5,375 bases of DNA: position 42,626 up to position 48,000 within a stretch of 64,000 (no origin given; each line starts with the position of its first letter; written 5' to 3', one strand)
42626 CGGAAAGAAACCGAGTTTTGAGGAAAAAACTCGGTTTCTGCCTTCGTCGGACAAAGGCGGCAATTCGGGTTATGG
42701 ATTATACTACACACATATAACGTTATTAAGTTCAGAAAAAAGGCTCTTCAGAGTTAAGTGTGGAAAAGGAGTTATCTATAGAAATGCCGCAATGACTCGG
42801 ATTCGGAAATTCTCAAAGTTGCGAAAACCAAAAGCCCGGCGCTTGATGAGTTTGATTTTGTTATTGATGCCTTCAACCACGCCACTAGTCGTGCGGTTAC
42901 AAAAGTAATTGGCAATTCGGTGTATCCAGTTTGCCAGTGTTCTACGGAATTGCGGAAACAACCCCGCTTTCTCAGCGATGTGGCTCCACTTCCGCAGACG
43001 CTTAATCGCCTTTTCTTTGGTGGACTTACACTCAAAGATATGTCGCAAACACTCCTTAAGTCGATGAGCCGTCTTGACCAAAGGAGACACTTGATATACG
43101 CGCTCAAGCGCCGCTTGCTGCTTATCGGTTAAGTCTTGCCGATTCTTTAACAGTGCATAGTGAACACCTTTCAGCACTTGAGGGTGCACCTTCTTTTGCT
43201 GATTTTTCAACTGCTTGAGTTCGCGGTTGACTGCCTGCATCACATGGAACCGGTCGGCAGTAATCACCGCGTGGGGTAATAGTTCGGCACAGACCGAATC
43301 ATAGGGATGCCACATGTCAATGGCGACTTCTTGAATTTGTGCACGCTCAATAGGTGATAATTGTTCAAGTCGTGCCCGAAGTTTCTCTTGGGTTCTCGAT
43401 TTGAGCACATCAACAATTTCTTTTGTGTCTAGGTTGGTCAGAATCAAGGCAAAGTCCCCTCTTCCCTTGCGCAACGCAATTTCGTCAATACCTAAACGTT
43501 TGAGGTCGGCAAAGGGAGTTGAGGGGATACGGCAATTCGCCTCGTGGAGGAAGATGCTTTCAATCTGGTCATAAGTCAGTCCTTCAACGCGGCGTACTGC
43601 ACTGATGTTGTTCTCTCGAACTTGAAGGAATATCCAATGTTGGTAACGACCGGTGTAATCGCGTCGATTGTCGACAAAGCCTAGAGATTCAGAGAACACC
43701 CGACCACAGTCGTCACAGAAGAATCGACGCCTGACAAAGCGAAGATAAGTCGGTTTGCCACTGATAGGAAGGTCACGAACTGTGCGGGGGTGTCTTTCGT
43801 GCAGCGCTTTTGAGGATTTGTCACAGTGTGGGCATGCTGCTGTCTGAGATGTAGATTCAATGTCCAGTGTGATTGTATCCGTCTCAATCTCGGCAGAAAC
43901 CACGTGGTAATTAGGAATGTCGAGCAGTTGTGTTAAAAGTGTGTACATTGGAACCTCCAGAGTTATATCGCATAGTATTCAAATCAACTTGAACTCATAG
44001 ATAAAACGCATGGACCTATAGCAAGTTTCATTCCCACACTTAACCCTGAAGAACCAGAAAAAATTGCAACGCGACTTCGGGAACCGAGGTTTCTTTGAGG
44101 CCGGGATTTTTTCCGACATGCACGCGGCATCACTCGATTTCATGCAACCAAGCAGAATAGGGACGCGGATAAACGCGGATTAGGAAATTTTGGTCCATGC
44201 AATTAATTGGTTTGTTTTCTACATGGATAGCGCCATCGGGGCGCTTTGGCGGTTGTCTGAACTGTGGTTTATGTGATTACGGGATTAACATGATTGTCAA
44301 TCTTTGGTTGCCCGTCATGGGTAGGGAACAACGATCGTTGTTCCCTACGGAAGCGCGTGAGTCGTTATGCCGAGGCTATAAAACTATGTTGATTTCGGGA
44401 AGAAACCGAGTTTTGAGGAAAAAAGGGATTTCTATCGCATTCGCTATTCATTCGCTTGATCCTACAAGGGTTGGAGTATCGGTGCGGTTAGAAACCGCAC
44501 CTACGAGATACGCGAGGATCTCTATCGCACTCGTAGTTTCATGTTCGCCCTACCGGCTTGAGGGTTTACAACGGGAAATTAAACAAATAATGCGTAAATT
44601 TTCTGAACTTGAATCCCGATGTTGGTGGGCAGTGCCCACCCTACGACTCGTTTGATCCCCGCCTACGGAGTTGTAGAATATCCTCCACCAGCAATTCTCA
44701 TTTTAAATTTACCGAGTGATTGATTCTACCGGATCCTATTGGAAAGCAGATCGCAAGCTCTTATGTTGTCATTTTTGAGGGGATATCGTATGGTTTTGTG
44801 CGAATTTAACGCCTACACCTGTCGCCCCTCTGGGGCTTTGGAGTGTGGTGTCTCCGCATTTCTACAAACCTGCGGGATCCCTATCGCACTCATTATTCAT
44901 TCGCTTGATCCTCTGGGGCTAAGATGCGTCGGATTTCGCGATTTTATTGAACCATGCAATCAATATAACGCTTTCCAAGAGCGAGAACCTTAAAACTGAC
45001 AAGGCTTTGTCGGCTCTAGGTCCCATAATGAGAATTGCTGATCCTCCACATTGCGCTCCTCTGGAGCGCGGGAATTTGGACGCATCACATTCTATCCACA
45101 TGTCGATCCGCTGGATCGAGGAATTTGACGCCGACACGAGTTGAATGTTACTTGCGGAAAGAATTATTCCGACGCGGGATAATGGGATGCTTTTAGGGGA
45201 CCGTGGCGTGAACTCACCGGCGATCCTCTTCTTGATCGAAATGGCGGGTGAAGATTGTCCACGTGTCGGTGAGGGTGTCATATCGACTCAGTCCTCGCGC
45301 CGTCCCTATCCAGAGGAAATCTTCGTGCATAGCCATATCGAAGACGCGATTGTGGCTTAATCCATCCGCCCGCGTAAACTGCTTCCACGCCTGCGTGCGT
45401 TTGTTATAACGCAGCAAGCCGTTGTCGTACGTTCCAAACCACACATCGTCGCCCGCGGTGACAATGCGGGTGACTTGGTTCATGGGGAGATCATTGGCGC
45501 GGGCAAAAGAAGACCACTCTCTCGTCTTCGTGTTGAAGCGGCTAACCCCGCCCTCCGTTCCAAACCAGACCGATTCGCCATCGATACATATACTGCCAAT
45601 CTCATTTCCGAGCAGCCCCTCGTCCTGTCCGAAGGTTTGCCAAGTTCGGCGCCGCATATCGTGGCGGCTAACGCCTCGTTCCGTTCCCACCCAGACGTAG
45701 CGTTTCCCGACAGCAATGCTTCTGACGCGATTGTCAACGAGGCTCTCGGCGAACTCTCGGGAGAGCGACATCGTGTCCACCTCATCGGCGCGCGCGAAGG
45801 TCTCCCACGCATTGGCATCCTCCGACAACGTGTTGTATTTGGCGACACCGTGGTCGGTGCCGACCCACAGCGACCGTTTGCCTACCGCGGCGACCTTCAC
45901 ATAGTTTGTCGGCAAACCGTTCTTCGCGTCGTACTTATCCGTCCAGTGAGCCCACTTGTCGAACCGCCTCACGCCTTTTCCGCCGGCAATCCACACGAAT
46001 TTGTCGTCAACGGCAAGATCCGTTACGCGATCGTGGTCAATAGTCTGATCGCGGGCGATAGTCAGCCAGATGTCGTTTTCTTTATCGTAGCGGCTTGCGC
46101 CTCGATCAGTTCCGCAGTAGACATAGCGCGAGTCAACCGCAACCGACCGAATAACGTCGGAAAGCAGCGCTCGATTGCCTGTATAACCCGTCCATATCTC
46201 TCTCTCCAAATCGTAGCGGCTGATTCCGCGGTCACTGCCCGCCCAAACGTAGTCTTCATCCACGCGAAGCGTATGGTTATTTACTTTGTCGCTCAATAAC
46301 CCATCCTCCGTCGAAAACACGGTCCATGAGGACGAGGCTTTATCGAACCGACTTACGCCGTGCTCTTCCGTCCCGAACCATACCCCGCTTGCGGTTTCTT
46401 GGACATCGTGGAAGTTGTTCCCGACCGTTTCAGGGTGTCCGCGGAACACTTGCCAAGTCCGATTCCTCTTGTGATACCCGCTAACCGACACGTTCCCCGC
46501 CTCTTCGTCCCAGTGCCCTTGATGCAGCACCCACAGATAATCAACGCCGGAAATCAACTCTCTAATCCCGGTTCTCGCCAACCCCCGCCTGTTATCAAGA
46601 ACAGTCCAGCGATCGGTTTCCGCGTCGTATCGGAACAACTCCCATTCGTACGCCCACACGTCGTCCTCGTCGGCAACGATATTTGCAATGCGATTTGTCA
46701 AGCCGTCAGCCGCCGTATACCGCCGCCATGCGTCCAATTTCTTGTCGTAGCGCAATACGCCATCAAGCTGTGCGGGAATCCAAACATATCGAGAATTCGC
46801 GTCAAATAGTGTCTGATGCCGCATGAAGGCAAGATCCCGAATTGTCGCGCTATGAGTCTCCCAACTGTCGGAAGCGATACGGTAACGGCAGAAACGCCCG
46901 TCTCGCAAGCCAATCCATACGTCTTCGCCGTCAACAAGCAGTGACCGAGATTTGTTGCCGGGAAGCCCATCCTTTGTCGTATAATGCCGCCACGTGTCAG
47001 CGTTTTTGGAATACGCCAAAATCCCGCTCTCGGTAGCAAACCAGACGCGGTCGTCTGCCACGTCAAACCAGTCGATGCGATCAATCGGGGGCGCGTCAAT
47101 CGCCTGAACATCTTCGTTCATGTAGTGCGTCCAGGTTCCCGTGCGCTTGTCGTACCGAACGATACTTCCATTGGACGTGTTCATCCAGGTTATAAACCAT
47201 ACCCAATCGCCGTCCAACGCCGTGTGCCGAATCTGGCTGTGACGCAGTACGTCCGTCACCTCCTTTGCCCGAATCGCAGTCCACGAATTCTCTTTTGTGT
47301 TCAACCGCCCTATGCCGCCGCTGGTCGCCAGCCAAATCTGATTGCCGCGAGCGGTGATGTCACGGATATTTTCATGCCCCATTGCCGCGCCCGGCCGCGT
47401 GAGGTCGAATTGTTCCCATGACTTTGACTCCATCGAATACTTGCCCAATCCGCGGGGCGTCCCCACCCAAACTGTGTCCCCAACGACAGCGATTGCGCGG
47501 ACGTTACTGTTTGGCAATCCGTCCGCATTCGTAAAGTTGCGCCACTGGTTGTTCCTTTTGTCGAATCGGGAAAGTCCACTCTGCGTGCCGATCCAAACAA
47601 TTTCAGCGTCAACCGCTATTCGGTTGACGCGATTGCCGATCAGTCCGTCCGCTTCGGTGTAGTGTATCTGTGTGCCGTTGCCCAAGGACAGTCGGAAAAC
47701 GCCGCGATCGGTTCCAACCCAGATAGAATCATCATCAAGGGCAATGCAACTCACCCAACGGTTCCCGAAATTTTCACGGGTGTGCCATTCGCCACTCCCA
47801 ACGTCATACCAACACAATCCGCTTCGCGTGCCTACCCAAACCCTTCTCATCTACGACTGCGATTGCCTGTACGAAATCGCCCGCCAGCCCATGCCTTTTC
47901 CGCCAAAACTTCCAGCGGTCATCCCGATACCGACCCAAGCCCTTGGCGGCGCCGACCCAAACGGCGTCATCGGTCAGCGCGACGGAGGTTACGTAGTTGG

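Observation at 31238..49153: Cluster of three paralogous ~1,300-aa all-propeller secreted proteins plus an Asp-rich outer-membrane-type protein: candidate uncharacterised envelope system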

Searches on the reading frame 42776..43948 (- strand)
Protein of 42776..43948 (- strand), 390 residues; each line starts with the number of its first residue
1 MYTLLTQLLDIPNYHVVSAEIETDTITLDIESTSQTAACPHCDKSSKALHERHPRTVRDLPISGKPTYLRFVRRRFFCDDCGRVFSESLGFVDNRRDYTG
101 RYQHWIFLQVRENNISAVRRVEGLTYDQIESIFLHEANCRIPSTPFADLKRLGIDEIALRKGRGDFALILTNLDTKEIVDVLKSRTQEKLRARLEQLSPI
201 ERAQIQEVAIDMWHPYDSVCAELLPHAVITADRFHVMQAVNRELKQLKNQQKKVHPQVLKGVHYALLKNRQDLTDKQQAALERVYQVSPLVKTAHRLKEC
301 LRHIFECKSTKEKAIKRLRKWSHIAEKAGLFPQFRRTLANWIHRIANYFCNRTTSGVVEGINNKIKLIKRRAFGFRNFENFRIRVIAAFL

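Call 5: search_protein_families(library=pfam, proteins=[window:42776-43948:-], max_evalue=0.01)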
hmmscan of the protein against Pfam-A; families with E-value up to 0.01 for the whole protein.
window:42776-43948:- (390 aa): 3 families
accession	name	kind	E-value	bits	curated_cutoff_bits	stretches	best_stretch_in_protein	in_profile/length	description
PF01610.23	DDE_Tnp_ISL3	-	4.4e-69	233.4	23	1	152-385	1-240/240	Transposase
PF14690.11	Zn_ribbon_ISL3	-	2.1e-14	54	25.5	1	36-81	2-47/47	zinc-finger of transposase IS204/IS1001/IS1096/IS1165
PF13542.12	HTH_Tnp_ISL3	-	5.4e-07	29.4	27.4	1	87-135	1-49/51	Helix-turn-helix domain of transposase family ISL3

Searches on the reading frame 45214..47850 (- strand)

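Call 5: search_protein_families(library=pfam, proteins=[window:45214-47850:-], max_evalue=0.01)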
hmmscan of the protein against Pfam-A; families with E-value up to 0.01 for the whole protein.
window:45214-47850:- (878 aa): 4 families
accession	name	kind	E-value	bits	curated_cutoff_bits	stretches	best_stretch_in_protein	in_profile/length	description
PF07494.17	Reg_prop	-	6.1e-22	75.3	20.4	0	745-767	1-24/24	Two component regulator propeller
PF21544.3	PorZ_N_b_propeller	-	2.8e-15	57.3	27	0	159-189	78-108/154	TSS9, PorZ, N-terminal beta-propeller domain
PF17893.6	Cas9_b_hairpin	-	3.3e-05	24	25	0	289-310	42-63/90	CRISPR-associated endonuclease Cas9 beta-hairpin domain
PF16819.11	DUF5074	-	0.0018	17.8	27.2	0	32-103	100-175/353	Domain of unknown function (DUF5074)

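Call 10: search_protein_families(library=ncbifam, proteins=[window:45214-47850:-], max_evalue=0.01)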
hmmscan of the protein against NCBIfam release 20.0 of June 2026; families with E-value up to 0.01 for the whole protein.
window:45214-47850:- (878 aa): 2 families
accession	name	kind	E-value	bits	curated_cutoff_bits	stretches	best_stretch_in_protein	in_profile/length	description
NF052228.1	T9SS_PorZ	equivalog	2.4e-20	72.6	260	3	640-781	524-668/757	type IX secretion system anionic LPS delivery protein PorZ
NF045728.1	glycosyl_F510_1955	equivalog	2.9e-09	36.6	175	0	711-825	113-213/246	F510_1955 family glycosylhydrolase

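Call 82: search_protein_families(library=padloc, proteins=[window:45214-47850:-], max_evalue=0.01)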
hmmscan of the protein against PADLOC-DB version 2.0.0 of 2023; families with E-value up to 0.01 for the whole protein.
window:45214-47850:- (878 aa): 0 families
